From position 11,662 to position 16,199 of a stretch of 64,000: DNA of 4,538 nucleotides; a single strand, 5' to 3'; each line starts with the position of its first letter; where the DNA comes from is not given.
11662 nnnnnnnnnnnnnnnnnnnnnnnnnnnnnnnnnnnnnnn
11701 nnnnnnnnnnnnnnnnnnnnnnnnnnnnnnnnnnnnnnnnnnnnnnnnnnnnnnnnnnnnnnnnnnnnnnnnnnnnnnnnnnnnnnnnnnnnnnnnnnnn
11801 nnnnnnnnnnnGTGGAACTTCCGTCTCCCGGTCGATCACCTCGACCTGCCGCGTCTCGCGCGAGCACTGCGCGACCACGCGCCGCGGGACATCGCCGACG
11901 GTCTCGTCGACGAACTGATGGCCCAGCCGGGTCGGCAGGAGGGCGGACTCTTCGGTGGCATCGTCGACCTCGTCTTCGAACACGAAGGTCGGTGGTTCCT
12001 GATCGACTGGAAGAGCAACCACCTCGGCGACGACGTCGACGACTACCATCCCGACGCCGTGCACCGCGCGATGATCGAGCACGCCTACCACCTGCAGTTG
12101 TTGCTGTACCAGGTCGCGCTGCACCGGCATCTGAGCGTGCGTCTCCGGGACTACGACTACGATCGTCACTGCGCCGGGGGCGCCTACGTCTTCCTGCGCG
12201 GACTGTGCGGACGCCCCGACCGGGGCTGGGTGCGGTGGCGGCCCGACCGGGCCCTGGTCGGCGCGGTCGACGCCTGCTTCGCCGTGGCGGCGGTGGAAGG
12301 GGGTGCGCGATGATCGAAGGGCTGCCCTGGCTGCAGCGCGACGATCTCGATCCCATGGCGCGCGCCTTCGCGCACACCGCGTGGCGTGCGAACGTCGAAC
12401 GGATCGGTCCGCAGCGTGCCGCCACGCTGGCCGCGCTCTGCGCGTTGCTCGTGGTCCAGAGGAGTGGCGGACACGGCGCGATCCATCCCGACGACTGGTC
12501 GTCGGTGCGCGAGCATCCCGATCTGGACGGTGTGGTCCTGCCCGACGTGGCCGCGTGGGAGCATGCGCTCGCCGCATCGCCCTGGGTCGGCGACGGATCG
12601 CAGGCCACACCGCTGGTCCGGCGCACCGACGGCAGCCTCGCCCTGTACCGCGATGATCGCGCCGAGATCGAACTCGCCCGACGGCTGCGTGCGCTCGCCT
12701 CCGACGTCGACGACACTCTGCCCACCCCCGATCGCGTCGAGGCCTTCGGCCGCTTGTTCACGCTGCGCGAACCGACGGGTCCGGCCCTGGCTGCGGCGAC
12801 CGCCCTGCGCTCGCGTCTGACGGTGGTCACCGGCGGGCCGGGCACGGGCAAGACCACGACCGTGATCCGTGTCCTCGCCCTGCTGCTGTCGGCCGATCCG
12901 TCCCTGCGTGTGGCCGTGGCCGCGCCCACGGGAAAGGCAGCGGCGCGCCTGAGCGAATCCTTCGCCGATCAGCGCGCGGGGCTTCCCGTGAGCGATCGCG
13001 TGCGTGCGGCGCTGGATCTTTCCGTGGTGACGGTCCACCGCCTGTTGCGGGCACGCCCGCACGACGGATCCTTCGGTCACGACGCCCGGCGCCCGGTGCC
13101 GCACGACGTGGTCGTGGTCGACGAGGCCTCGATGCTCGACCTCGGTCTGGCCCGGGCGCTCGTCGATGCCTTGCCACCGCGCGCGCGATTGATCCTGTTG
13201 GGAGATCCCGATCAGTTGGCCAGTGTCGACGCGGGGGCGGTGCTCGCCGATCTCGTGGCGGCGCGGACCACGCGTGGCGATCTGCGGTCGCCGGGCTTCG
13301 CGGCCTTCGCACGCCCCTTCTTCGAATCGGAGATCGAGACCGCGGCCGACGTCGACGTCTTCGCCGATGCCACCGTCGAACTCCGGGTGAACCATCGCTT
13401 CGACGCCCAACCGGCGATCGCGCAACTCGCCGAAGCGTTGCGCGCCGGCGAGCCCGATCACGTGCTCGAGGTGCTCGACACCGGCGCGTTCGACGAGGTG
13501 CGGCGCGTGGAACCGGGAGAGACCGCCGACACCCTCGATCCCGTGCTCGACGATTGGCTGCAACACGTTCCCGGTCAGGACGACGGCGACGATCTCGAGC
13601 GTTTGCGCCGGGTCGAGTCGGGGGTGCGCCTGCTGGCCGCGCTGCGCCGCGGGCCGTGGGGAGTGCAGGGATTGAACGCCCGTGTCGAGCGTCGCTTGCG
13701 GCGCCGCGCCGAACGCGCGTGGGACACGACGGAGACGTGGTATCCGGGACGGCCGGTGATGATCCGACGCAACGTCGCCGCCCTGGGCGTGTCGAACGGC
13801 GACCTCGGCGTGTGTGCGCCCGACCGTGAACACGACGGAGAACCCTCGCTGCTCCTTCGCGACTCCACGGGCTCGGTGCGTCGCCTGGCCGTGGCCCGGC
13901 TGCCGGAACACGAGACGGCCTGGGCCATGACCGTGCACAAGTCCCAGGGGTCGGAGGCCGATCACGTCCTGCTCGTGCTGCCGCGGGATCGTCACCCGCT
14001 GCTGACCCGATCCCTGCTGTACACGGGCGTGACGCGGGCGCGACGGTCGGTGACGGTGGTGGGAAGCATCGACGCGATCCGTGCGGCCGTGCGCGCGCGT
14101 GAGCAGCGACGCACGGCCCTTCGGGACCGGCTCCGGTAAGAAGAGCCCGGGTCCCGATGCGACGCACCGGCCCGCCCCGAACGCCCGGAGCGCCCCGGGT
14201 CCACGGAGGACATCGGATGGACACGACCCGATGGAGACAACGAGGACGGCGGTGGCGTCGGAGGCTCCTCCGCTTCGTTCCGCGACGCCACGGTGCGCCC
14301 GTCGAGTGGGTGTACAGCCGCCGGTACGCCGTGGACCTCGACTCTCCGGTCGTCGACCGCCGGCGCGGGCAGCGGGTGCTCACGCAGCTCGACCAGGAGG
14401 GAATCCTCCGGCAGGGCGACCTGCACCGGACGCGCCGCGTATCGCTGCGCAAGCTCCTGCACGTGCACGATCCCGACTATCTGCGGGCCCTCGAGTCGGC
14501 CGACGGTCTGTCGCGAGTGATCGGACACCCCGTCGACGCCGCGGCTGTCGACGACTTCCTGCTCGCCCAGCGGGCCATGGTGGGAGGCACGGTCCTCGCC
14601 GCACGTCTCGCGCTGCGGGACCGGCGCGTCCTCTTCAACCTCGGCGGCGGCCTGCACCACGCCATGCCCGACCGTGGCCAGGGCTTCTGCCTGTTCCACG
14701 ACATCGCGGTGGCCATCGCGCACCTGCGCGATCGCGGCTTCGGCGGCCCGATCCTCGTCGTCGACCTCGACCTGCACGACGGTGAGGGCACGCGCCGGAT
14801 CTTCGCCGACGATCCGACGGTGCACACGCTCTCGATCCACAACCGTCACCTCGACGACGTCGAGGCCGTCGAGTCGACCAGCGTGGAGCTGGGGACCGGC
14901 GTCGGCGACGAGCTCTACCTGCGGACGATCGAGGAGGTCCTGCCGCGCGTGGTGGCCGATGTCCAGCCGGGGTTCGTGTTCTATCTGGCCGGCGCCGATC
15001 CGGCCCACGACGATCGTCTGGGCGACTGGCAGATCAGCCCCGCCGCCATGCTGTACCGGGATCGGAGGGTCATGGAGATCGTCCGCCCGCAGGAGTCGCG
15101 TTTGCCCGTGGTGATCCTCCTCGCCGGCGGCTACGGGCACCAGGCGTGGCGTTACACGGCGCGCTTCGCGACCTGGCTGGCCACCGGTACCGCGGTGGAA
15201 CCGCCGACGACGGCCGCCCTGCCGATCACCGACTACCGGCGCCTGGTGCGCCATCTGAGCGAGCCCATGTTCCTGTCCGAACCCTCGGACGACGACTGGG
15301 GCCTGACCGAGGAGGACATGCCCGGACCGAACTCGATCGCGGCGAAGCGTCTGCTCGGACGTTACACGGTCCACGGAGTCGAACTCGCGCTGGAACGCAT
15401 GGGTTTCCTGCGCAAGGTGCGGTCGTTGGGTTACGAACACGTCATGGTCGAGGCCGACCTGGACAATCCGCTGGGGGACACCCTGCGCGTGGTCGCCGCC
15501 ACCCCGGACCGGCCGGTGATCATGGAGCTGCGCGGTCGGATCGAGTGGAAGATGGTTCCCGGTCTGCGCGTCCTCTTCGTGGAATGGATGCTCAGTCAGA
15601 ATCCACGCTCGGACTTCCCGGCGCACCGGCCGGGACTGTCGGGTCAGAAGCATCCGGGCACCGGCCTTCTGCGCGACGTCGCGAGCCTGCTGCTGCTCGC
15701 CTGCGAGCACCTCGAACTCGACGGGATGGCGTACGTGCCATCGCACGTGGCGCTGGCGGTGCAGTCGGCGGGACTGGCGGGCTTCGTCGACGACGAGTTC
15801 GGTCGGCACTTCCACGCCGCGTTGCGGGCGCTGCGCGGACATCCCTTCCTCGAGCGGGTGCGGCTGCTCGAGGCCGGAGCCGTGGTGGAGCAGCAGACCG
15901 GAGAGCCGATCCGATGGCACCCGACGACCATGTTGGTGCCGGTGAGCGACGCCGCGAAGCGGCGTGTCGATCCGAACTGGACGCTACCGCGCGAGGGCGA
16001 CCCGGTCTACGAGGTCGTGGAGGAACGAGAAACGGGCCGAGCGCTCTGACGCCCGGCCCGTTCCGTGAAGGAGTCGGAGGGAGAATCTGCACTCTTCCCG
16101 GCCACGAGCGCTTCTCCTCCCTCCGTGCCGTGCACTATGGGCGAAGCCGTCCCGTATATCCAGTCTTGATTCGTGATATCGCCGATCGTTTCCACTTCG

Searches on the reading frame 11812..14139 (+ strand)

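Call 45: search_protein_families(library=pfam, proteins=[window:11812-14139:+], max_evalue=0.00001)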
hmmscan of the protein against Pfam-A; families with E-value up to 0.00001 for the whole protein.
window:11812-14139:+ (775 aa): 7 families
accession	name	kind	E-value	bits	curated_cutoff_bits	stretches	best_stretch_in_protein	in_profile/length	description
PF13245.12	AAA_19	-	4.6e-33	114.7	25.1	1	327-472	4-132/134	AAA domain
PF13604.12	AAA_30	-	4.9e-31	108.4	27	1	327-488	11-147/191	AAA domain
PF13538.12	UvrD_C_2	-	4.5e-15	55.7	27.4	1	703-750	2-52/52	UvrD-like helicase C-terminal domain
PF01443.25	Viral_helicase1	-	1.9e-13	51.2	21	0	699-750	177-227/228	Viral superfamily 1 RNA helicase core domain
PF13086.12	AAA_11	-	6.5e-09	36.4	27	0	329-386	11-74/257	AAA domain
PF21185.3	RecD_N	-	9.8e-07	29.5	22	1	179-271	5-98/103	RecBCD enzyme subunit RecD, N-terminal domain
PF18335.7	SH3_13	-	1.8e-06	28.1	41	1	621-674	1-57/65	ATP-dependent RecD-like DNA helicase SH3 domain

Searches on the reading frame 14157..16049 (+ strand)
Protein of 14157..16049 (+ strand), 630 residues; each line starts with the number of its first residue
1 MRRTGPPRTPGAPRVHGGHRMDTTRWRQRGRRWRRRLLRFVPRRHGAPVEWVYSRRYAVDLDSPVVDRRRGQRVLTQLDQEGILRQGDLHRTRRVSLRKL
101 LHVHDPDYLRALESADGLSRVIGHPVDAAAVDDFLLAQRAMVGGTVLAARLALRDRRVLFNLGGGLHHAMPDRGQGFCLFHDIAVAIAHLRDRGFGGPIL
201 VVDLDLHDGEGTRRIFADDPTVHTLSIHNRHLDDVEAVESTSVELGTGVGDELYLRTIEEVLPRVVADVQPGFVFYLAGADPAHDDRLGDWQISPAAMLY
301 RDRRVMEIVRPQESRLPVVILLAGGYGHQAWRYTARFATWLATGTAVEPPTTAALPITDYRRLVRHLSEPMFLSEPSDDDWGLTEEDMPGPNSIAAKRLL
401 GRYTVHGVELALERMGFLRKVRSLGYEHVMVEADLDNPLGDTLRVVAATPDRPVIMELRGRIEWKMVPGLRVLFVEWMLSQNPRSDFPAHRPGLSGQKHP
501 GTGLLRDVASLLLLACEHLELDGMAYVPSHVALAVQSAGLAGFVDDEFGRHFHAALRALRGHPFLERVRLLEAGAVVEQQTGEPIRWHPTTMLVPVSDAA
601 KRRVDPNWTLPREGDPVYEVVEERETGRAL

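Call 45: search_protein_families(library=pfam, proteins=[window:14157-16049:+], max_evalue=0.00001)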
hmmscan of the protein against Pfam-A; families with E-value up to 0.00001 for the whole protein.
window:14157-16049:+ (630 aa): 1 family
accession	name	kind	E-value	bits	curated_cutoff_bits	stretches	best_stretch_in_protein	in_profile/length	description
PF00850.24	Hist_deacetyl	-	1.2e-51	176.3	27.9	1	68-336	5-292/298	Histone deacetylase domain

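Call 108: search_protein_families(library=padloc, proteins=[window:14157-16046:+], max_evalue=0.1)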
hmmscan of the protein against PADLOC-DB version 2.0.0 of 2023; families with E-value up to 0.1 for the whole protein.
window:14157-16046:+ (630 aa): 0 families
